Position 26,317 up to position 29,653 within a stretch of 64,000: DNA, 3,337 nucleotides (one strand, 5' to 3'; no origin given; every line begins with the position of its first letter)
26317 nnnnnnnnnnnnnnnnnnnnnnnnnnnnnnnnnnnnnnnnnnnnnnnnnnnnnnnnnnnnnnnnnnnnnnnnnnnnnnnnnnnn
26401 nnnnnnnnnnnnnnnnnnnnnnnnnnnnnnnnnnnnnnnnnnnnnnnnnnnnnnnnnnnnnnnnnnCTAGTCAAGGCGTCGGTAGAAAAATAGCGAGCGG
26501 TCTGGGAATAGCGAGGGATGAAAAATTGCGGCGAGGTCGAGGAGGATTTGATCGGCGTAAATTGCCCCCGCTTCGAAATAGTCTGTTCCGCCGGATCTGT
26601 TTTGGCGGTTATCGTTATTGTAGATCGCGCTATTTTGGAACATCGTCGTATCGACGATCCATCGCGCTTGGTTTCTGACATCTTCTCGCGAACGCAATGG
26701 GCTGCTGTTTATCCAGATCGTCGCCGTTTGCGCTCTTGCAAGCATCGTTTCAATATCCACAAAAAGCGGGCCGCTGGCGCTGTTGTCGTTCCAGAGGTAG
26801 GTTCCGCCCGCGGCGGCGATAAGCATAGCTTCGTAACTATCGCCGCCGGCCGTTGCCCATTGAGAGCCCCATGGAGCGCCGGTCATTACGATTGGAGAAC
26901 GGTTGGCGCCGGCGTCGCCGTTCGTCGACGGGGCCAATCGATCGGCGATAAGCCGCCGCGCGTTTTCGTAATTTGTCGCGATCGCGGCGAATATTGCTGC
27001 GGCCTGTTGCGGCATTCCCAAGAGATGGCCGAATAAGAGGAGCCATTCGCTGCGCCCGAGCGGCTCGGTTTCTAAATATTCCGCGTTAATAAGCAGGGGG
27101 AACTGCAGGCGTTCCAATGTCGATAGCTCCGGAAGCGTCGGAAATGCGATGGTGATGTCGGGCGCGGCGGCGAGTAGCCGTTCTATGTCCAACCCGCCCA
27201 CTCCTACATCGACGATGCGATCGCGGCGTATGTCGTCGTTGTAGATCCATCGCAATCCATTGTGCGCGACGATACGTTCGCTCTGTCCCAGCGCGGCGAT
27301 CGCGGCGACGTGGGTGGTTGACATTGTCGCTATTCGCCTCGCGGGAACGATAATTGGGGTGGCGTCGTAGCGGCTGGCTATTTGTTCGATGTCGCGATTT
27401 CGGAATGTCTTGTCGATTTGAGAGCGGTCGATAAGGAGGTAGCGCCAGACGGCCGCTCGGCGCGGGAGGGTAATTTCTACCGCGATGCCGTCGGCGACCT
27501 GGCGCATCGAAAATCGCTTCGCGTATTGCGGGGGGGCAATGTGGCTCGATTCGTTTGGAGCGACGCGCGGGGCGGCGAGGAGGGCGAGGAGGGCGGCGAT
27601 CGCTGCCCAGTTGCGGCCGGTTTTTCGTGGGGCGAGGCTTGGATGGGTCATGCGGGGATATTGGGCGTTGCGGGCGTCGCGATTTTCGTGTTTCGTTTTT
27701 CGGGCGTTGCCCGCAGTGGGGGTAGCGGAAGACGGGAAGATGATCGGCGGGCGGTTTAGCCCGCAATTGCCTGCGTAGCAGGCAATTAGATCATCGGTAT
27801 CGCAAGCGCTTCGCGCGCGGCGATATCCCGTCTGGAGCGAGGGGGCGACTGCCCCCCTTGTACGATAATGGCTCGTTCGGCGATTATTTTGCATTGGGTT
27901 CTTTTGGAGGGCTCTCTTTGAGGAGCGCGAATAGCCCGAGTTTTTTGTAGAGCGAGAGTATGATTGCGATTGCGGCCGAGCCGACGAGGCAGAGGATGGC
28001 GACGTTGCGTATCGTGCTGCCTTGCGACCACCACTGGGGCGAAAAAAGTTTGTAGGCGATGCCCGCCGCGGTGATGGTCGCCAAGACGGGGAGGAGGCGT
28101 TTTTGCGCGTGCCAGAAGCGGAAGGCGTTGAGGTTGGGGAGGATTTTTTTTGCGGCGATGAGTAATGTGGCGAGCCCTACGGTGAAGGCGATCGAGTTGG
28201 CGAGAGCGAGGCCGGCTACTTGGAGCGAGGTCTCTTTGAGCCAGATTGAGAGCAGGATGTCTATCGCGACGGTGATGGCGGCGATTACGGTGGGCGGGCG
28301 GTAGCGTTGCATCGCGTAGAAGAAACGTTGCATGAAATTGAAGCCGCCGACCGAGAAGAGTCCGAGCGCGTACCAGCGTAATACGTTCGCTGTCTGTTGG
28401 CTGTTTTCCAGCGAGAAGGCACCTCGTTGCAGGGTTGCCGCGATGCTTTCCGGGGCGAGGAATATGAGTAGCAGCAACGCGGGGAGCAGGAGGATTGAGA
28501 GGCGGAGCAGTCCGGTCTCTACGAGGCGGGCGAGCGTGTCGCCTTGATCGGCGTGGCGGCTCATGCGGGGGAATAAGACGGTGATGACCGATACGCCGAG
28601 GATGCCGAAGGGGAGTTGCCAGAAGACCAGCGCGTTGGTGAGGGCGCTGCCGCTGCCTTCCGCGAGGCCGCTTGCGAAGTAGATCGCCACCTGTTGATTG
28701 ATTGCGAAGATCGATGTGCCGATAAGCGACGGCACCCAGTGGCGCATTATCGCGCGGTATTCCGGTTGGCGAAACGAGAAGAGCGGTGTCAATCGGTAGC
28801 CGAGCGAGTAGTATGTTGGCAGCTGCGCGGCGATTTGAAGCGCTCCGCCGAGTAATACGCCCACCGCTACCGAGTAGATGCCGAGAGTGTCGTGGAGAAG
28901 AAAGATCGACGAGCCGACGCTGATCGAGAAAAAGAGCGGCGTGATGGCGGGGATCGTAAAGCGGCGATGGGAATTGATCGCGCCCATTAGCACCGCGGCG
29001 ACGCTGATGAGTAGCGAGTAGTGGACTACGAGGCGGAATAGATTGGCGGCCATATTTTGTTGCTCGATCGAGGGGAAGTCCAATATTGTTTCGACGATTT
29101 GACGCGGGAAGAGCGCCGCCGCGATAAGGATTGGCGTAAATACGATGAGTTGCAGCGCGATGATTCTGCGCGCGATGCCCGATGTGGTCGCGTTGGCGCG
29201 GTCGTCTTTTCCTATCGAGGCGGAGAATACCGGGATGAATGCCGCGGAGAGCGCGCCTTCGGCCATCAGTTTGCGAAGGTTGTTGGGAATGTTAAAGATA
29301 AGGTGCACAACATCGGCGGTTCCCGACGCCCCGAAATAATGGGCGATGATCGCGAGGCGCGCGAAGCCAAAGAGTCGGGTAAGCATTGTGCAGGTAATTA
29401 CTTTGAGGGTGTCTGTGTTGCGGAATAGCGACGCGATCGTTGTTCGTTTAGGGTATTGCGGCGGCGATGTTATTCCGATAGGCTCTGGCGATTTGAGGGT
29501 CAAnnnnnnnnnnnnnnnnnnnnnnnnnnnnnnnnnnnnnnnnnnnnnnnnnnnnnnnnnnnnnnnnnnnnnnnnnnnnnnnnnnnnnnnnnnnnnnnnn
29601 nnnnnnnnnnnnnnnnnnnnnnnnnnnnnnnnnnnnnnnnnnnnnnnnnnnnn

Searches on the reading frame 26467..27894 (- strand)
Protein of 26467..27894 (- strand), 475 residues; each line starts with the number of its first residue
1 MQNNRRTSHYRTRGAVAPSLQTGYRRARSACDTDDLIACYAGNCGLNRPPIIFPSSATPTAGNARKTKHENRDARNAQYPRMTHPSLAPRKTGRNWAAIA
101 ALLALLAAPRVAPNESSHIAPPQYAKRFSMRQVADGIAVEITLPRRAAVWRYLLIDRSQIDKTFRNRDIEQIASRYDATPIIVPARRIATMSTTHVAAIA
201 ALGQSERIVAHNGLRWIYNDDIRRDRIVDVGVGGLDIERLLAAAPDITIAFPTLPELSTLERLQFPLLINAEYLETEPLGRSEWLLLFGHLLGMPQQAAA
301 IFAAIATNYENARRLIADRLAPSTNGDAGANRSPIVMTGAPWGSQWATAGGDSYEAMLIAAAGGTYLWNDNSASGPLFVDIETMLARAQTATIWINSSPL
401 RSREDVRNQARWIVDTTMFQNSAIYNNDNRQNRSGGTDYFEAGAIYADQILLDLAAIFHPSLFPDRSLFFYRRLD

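Call 85: search_protein_families(library=pfam, proteins=[window:26467-27894:-], max_evalue=0.001)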
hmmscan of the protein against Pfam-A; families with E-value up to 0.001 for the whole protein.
window:26467-27894:- (475 aa): 1 family
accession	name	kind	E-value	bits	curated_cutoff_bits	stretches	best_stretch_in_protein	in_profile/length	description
PF01497.23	Peripla_BP_2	-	1.8e-08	34.5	27.5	1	188-396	1-198/235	Periplasmic binding protein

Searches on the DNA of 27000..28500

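Call 83: search_with_rna_model(model_id=R1, source=window, start=27000, end=28500, max_evalue=0.01, show_alignments=1)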
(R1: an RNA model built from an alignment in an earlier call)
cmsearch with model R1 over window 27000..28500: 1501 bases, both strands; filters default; matches with E-value up to 0.01: 1.
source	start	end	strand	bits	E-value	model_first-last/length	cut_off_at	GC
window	27714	27855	+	46.9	1.3e-09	1-116/116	no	0.64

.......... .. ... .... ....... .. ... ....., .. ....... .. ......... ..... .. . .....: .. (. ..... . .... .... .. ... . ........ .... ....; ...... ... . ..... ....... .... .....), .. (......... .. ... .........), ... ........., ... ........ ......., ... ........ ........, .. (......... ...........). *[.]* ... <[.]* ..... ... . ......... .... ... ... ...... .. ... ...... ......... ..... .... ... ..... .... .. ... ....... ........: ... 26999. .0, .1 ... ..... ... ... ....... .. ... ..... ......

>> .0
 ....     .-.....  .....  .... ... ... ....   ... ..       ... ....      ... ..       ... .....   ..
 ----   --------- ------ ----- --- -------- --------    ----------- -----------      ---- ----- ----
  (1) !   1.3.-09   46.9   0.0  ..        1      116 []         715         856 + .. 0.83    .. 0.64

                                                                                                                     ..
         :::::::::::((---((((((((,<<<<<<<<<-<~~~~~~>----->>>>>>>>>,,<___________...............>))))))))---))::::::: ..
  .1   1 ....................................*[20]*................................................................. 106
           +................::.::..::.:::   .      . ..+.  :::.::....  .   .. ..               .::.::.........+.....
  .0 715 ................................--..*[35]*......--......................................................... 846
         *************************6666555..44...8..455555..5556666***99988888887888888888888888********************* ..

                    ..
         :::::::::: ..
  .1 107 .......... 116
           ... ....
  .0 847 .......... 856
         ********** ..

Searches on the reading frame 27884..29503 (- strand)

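Call 85: search_protein_families(library=pfam, proteins=[window:27884-29503:-], max_evalue=0.001)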
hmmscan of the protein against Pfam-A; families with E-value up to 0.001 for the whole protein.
window:27884-29503:- (539 aa): 1 family
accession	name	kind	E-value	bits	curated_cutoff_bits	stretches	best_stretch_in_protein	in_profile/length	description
PF03023.19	MurJ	-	6.6e-93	312.2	27.4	1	53-500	1-448/451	Lipid II flippase MurJ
